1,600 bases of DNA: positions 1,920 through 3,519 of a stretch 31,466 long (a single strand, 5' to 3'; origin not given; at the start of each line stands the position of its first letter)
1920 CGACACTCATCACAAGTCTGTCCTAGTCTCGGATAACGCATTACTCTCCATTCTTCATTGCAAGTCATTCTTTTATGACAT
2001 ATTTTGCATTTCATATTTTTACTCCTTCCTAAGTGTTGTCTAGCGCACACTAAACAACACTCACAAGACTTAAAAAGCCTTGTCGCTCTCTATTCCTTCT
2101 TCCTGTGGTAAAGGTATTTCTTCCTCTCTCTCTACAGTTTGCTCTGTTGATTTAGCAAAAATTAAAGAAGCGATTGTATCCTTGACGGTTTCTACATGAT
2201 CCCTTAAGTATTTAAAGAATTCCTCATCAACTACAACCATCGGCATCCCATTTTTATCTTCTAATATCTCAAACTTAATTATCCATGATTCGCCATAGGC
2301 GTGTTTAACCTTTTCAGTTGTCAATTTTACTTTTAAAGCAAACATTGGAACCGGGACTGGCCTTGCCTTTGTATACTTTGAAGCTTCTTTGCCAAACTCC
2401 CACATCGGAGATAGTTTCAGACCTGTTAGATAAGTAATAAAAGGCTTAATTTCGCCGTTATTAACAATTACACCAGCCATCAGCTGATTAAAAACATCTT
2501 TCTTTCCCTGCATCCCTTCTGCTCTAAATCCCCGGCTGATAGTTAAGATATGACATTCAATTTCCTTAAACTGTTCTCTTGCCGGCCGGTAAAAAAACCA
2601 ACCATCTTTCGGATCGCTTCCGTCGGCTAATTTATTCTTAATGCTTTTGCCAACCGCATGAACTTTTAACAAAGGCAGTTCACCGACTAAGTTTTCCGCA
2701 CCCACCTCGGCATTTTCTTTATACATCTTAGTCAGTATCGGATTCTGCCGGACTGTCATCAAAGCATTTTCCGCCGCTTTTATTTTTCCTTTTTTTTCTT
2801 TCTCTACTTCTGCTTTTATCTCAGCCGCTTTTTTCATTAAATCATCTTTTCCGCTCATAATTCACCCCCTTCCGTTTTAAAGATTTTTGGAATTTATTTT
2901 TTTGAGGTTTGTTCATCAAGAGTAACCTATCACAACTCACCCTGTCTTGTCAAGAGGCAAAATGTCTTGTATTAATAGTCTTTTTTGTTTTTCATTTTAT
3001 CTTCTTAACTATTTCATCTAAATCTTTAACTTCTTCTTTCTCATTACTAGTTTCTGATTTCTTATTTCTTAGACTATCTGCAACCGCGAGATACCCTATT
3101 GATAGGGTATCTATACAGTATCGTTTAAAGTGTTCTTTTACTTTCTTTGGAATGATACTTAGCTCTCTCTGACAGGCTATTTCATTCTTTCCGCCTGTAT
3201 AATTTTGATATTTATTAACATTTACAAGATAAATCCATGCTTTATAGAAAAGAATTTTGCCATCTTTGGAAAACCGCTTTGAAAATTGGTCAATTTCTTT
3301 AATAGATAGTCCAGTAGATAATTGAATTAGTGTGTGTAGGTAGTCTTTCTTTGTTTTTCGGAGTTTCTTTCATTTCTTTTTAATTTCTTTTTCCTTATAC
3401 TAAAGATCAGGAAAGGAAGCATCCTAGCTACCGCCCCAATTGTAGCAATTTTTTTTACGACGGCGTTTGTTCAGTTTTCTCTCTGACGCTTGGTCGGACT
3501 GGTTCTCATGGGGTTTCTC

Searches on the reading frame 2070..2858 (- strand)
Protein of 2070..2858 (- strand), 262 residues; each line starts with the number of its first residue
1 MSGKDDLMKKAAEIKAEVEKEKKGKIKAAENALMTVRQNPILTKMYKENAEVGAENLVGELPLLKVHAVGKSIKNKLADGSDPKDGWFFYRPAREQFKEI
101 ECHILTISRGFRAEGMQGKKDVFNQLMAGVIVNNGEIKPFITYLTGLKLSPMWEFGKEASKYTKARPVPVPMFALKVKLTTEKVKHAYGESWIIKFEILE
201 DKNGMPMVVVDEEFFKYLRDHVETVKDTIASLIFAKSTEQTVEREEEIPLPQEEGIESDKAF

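Call 9: search_protein_families(library=pfam, max_evalue=0.01, proteins=[window:2070-2858:-])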
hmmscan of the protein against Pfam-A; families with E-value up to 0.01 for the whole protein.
window:2070-2858:- (262 aa): 0 families

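Call 10: search_protein_families(library=phrogs, max_evalue=0.01, proteins=[window:2070-2858:-])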
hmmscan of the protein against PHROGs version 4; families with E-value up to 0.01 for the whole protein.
window:2070-2858:- (262 aa): 0 families

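Call 15: find_related_loci(query=window:2070-2858:-, collection=viral_contigs, flank=6000)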
Query window:2070-2858:- (262 aa) in viral_contigs; peptide patterns used: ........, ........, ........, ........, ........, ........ (x = any residue, [..] = any of these).
16 stretches matched a pattern; 2 encode a relative of the query (tblastn E <= 1e-3); 2 distinct loci.
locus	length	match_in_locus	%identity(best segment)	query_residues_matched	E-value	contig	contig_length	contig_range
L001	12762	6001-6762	64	1-253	3e-109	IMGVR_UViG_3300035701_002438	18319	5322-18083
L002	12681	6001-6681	60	15-237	6e-90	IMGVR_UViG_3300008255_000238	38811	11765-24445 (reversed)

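Call 55: find_related_loci(query=A1, collection=metagenome_contigs, flank=4000)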
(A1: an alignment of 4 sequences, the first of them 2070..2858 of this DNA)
Query A1 (262 aa) in metagenome_contigs; peptide patterns used: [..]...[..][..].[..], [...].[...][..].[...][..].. (x = any residue, [..] = any of these).
247 stretches matched a pattern; 28 encode a relative of the query (tblastn E <= 1e-3); 28 distinct loci.
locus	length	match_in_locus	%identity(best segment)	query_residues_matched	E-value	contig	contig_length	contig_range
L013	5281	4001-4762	72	1-254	9e-127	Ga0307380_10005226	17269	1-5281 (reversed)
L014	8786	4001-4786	55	1-254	5e-98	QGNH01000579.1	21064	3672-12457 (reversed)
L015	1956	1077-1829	60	1-253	2e-102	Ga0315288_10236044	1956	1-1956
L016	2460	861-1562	59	8-247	2e-98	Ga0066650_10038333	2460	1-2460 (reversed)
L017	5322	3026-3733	57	6-243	2e-92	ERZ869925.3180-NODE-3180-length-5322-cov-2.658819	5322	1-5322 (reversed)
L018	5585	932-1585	60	31-250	1e-91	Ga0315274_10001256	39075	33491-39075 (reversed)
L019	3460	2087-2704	63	31-237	7e-91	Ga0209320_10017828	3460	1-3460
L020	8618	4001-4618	63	31-237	5e-90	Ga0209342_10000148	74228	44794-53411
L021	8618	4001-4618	63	31-237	5e-90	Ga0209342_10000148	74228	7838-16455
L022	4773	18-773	55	8-256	1e-89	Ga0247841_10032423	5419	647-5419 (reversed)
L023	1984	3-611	63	42-247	7e-94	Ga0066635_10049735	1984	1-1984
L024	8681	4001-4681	60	15-237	3e-89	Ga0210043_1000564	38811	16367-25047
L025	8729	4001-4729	57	1-240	5e-89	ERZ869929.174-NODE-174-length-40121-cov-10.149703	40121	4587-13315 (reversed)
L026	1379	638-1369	55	1-240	3e-94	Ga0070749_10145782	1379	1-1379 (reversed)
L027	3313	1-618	62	52-254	3e-87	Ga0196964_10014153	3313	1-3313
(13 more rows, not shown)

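Call 56: find_related_loci(query=A1, collection=viral_contigs, flank=4000)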
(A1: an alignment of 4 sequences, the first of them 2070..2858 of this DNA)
Query A1 (262 aa) in viral_contigs; peptide patterns used: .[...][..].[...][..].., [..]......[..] (x = any residue, [..] = any of these).
89 stretches matched a pattern; 19 encode a relative of the query (tblastn E <= 1e-3); 19 distinct loci.
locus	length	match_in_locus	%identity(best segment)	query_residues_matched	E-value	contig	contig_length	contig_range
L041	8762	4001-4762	64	1-253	2e-108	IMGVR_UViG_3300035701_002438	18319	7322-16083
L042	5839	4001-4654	60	31-250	1e-91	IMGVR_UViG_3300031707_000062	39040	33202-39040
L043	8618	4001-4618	63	31-237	5e-90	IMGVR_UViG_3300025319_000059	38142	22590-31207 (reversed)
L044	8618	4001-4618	63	31-237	5e-90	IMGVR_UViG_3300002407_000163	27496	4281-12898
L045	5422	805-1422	63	31-237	5e-90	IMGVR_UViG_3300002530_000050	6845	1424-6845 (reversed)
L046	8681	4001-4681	60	15-237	3e-89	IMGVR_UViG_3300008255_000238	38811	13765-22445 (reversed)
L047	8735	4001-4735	53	2-250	1e-87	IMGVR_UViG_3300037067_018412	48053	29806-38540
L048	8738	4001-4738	55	1-245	6e-88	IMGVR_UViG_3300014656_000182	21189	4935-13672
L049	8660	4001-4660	56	32-253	7e-87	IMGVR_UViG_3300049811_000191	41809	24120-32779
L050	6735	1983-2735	54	1-242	3e-85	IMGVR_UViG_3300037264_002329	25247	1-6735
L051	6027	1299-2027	51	1-240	2e-83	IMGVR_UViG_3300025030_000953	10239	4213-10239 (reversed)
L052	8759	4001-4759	50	1-253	5e-83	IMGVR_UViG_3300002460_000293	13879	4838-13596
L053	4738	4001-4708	52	1-233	1e-82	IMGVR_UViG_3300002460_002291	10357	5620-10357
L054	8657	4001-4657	53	30-249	2e-80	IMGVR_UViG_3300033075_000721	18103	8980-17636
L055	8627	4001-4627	53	33-236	7e-76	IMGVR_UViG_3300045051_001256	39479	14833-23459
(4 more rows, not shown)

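Call 74: search_solved_structures(query=A1, max_evalue=1)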
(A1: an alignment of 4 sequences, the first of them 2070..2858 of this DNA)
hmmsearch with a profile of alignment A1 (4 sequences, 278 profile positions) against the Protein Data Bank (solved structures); distinct sequences matched with E-value up to 1: 0.

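Call 76: find_homologous_proteins(query=window:2070-2858:-, max_evalue=0.00001)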
Query window:2070-2858:- (262 aa): 238 proteins with E <= 0.00001 among 966 candidates; the best 120 are listed.
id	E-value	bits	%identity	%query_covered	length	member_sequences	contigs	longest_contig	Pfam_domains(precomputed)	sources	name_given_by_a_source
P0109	3.3e-168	575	100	100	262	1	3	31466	-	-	-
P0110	4.1e-124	431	74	97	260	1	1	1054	-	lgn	-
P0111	7.1e-124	430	74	97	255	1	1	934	-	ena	-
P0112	1.2e-119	416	72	97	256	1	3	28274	-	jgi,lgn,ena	-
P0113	2.2e-118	412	72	97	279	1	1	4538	-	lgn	-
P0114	6.8e-103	361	63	93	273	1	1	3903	-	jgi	-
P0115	1.2e-101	357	64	97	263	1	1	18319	-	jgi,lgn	jgi:hypothetical protein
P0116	1.3e-97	344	63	93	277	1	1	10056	-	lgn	-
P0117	5.3e-97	342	63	90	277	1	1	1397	-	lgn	-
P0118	6.2e-97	342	64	94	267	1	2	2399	-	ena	-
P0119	2.7e-95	336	64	94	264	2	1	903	-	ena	-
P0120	1.4e-94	334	60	97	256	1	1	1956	-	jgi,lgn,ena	-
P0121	7.2e-93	329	59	95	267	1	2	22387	-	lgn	-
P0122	9.6e-92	325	64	86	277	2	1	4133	-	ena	-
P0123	2.0e-90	321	60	85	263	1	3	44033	-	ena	-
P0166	5.8e-83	296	59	80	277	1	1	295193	-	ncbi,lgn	-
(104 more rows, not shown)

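Call 77: find_encoding_contigs(protein=P0166, flank=10000, max_places=2)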
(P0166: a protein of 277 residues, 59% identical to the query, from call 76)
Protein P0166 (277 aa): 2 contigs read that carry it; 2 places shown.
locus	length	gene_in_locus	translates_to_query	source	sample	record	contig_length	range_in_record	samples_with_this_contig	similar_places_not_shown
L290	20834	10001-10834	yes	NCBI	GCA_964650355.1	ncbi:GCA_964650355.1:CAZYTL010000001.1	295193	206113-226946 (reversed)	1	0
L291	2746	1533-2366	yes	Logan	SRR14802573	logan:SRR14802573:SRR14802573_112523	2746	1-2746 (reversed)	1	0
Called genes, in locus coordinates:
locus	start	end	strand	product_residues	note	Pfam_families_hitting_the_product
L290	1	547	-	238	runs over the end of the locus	PF04191:PEMT, PF06966:DUF1295 (weak), PF04140:ICMT (weak)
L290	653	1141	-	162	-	PF09970:DUF2204 (weak), PF10706:Aminoglyc_resit (weak)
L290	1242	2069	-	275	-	PF00480:ROK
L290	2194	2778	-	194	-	PF05175:MTS, PF06325:PrmA, PF02390:Methyltransf_4 (weak), PF13847:Methyltransf_31, PF08241:Methyltransf_11 (weak), PF08242:Methyltransf_12 (weak), PF13649:Methyltransf_25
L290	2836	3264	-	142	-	PF01894:YjbQ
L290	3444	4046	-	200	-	PF10706:Aminoglyc_resit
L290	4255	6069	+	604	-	PF02518:HATPase_c, PF13589:HATPase_c_3, PF01119:DNA_mis_repair, PF08676:MutL_C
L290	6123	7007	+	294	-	PF06691:DUF1189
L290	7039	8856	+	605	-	PF08439:Peptidase_M3_N, PF01432:Peptidase_M3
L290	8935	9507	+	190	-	PF00041:fn3 (weak), PF16656:Pur_ac_phosph_N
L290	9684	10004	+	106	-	PF01371:Trp_repressor (weak)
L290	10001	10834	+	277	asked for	-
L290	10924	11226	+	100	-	PF22253:DUF6948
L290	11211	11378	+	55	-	-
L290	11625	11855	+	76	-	-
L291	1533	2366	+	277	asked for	-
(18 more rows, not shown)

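Call 79: find_related_loci(query=A5, collection=genome_contigs, flank=5000)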
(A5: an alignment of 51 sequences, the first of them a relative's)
Query A5 (262 aa) in genome_contigs; peptide patterns used: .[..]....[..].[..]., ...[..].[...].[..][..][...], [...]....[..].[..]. (x = any residue, [..] = any of these).
84 stretches matched a pattern; 3 encode a relative of the query (tblastn E <= 1e-3); 3 distinct loci.
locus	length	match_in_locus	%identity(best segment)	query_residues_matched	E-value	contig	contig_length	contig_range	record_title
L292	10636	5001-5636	59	32-241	8e-89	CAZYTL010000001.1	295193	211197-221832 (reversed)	MAG TPA_asm: uncultured Gammaproteobacteria bacterium isolate SRP323688_co1_138 genome assembly, contig: NODE_51_length_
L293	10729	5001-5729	51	1-240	3e-84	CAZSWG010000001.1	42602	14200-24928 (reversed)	MAG TPA_asm: uncultured Candidatus Saccharibacteria bacterium isolate SRP050083_co2_394 genome assembly, contig: NODE_48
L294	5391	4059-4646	36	27-220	3e-28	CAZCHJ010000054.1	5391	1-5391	MAG TPA_asm: uncultured Gammaproteobacteria bacterium isolate SRP135725_co1_448 genome assembly, contig: NODE_23816_leng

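Call 90: predict_structure(alignment_id=A5)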
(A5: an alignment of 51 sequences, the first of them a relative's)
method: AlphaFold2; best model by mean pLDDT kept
length: 262 residues; sequences in the alignment: 51
mean_pLDDT: 81.7   pTM: 0.70
mean pLDDT of the five models: 81.7, 80.8, 80.7, 78.3, 77.6
residues with pLDDT >= 90: 135; 70-90: 68; 50-70: 28; < 50: 31
segments of 3 or more residues with pLDDT < 50: 50-58, 240-258, 260-262
pLDDT, mean of each block of 10 residues (from residue 1): 80 81 64 68 63 44 91 88 97 96 95 81 93 95 94 95 92 97 94 97 94 92 86 71 42 44 39
secondary structure, 60 per line:
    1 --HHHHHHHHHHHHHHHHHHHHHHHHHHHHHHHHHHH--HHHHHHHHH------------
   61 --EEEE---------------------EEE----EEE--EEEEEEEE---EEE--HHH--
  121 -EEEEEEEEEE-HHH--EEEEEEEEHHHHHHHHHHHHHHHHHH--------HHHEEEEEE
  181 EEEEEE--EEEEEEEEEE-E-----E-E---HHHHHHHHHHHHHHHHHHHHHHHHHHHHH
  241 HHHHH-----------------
elements in order: H3-37 H40-48 E63-66 E88-90 E95-97 E100-107 E111-113 E122-131 E138-145 H146-163 E175-186 E189-198 H212-245

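Call 93: fold_search(model_id=the predicted structure, library=pdb)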
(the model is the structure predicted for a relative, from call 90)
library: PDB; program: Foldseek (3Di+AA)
matches with E <= 10: 1092; with E <= 0.001: 0
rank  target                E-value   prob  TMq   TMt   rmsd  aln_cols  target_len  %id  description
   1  2k5v_MODEL_1_A        1.1e-02  0.90  0.19  0.41   9.2       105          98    8  SOLUTION NMR STRUCTURE OF the second OB-fold domain of replication protein A from Methanococcus maripaludis. N (released 2008-08-19)
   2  4jbm_B                2.9e-02  0.84  0.20  0.26   8.2       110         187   11  Structure of murine DNA binding protein bound with ds DNA (released 2013-06-26)
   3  4ffe_X                2.9e-02  0.09  0.10  0.15  17.2       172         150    8  The structure of cowpox virus CPXV018 (OMCP) (released 2012-06-20)
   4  9pd4_N                4.9e-02  0.28  0.20  0.14  15.3       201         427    9  NER dual incision complex - DuIM (released 2026-02-18)
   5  9teh_I                5.9e-02  0.93  0.28  0.34   5.1       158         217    8  PhiC31 excisive synapse; attL x attL with an integraseS12A-RDF protein fusion (released 2026-02-11)
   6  6wjj_I                6.2e-02  0.07  0.10  0.05  16.6       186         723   10  Anthrax octamer prechannel bound to full-length lethal factor (released 2020-12-16)
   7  8c5y_D                8.4e-02  0.30  0.19  0.26  15.4       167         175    6  RPA tetrameric supercomplex from Pyrococcus abyssi (released 2023-05-03)
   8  6yw5_QQ               9.4e-02  0.20  0.14  0.23  20.4       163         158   13  The structure of the small subunit of the mitoribosome from Neurospora crassa (released 2020-11-11)
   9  3ex7_E                9.4e-02  0.09  0.14  0.19  16.6       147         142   14  The crystal structure of EJC in its transition state (released 2008-12-09)
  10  8rk2_A                1.1e-01  0.14  0.18  0.24  15.1       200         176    9  Human Replication protein A (RPA; trimeric core) - ssDNA complex (released 2024-04-24)
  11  9mj5_C                1.2e-01  0.21  0.19  0.25  12.9       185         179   10  Catalytic domain of human DNA polymerase alpha in complex with DNA and RPA (released 2025-02-19)
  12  8aas_A                1.2e-01  0.20  0.18  0.25  16.1       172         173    9  Crystal structure of the Pyrococcus abyssi RPA trimerization core bound to poly-dT20 ssDNA (released 2023-05-03)
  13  4pdc_E                1.2e-01  0.06  0.10  0.15  16.8       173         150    8  Crystal structure of Cowpox virus CPXV018 (OMCP) bound to human NKG2D (released 2014-05-21)
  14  6bhx_D                1.3e-01  0.51  0.18  0.40   9.6       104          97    6  B. subtilis SsbA with DNA (released 2018-12-19)
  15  5odn_D                1.3e-01  0.30  0.16  0.32   9.1       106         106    9  Salinibacter ruber Single-Strand Binding protein (released 2018-08-01)
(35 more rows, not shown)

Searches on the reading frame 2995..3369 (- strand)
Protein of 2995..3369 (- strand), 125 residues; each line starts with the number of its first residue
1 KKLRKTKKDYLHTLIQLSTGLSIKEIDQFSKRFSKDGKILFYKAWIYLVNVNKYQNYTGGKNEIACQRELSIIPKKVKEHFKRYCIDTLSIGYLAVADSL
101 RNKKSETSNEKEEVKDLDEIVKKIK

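Call 75: search_protein_families(library=pfam, max_evalue=0.1, proteins=[window:2995-3369:-])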
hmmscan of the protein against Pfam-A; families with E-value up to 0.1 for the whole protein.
window:2995-3369:- (125 aa): 1 family
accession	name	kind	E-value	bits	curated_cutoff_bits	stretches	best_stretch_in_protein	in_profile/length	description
PF21386.2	IntS11_C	-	0.062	14.1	27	0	68-111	26-69/92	Integrator IntS11, C-terminal domain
